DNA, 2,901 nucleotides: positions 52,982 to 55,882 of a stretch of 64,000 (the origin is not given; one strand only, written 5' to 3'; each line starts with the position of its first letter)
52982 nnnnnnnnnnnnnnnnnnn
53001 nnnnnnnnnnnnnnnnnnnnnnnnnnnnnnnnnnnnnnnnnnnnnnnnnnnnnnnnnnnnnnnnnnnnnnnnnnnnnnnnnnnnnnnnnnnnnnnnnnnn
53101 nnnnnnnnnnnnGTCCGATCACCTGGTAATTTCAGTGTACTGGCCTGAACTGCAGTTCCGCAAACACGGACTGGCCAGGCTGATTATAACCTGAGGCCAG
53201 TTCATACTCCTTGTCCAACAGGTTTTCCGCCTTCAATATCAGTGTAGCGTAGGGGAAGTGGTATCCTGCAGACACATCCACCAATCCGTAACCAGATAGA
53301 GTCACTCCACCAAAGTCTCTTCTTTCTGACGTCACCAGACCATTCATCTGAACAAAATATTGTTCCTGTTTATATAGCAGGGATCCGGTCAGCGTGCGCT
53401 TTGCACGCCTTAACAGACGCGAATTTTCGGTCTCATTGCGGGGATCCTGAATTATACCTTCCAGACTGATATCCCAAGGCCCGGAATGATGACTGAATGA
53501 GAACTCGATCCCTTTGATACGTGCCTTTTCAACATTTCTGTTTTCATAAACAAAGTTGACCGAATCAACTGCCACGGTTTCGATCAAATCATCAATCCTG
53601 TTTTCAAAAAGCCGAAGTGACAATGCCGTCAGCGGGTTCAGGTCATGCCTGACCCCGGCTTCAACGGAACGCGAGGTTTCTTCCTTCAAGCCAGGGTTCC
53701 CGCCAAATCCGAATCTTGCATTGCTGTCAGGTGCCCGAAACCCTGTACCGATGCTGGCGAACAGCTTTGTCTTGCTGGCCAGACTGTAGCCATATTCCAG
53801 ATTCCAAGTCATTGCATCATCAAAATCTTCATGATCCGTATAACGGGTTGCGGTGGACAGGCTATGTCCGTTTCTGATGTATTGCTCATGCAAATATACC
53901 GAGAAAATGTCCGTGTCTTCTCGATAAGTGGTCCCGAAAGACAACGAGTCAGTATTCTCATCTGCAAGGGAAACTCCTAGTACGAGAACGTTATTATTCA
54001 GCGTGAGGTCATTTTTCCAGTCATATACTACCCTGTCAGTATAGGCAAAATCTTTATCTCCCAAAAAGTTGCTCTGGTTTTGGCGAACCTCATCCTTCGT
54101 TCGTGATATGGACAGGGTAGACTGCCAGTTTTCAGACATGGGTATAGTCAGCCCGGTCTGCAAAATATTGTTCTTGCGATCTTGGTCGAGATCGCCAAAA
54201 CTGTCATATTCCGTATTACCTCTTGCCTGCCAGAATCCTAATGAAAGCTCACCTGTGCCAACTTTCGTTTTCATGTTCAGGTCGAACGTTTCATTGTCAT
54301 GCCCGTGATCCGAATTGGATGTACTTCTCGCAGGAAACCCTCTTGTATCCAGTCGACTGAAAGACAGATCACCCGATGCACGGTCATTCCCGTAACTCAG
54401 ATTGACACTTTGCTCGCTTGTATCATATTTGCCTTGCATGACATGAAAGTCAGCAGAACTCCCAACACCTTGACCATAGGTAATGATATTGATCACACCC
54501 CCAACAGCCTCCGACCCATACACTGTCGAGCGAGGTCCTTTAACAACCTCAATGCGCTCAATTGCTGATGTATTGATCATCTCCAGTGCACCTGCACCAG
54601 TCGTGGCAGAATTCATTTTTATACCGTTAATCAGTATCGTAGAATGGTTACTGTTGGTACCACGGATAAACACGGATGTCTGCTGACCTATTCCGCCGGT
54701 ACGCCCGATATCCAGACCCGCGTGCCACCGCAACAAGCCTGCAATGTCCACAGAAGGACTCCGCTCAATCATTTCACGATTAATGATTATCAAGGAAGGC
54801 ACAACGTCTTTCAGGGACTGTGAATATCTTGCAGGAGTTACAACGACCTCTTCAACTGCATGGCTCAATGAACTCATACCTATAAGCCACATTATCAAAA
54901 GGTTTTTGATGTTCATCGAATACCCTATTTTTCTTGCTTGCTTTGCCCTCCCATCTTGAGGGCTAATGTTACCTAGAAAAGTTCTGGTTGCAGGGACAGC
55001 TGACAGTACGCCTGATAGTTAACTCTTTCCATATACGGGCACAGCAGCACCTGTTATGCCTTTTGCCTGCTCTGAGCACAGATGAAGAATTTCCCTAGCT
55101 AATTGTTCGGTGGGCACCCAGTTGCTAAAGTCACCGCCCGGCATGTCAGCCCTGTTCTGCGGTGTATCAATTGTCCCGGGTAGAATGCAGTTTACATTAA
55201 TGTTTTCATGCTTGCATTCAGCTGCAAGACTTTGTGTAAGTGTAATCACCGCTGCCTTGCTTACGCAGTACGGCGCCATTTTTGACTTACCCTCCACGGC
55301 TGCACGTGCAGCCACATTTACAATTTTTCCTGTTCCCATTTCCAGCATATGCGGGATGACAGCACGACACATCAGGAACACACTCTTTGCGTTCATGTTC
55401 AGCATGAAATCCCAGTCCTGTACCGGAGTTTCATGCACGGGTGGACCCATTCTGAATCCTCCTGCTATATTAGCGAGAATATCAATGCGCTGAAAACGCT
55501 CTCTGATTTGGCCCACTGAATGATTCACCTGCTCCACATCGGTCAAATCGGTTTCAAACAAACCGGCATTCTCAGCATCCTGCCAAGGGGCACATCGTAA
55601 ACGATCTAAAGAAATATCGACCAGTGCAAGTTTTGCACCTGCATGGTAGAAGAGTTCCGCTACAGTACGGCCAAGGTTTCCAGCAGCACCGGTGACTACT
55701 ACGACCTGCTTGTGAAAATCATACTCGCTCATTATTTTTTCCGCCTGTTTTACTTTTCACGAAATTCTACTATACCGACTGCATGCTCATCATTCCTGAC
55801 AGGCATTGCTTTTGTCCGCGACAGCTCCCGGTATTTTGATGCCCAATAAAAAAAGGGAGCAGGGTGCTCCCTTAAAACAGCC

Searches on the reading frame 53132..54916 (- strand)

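Call 3: search_protein_families(library=pfam, proteins=[window:53132-54916:-], max_evalue=0.01)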
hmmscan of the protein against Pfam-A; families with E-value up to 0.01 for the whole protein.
window:53132-54916:- (594 aa): 2 families
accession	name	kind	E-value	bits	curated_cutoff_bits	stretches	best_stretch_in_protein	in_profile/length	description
PF00593.30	TonB_dep_Rec_b-barrel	-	2.6e-34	120.3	27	1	193-566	10-436/436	TonB dependent receptor-like, beta-barrel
PF07715.20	Plug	-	4.6e-25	88.6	23.9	1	36-141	3-107/107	TonB-dependent Receptor Plug Domain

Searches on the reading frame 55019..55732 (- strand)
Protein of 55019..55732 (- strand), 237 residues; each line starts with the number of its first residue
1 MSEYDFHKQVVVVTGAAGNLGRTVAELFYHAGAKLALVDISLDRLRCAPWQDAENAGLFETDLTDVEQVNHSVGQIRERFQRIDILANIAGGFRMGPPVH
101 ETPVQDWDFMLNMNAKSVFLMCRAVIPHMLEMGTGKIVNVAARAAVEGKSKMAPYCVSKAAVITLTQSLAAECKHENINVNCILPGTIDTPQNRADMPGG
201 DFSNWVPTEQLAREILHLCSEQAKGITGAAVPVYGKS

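Call 3: search_protein_families(library=pfam, proteins=[window:55019-55732:-], max_evalue=0.01)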
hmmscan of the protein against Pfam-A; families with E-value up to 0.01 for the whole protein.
window:55019-55732:- (237 aa): 4 families
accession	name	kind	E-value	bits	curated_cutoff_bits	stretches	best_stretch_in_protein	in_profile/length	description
PF00106.31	adh_short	-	3.2e-47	161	26.6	1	9-194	1-188/195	short chain dehydrogenase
PF13561.12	adh_short_C2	-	2.4e-44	152.1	27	1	15-233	1-231/236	Enoyl-(Acyl carrier protein) reductase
PF01370.27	Epimerase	-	8e-06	25.9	20.9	1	11-182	1-169/240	NAD dependent epimerase/dehydratase family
PF08659.16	KR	-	0.00019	21.8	22.6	1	11-108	3-106/180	KR domain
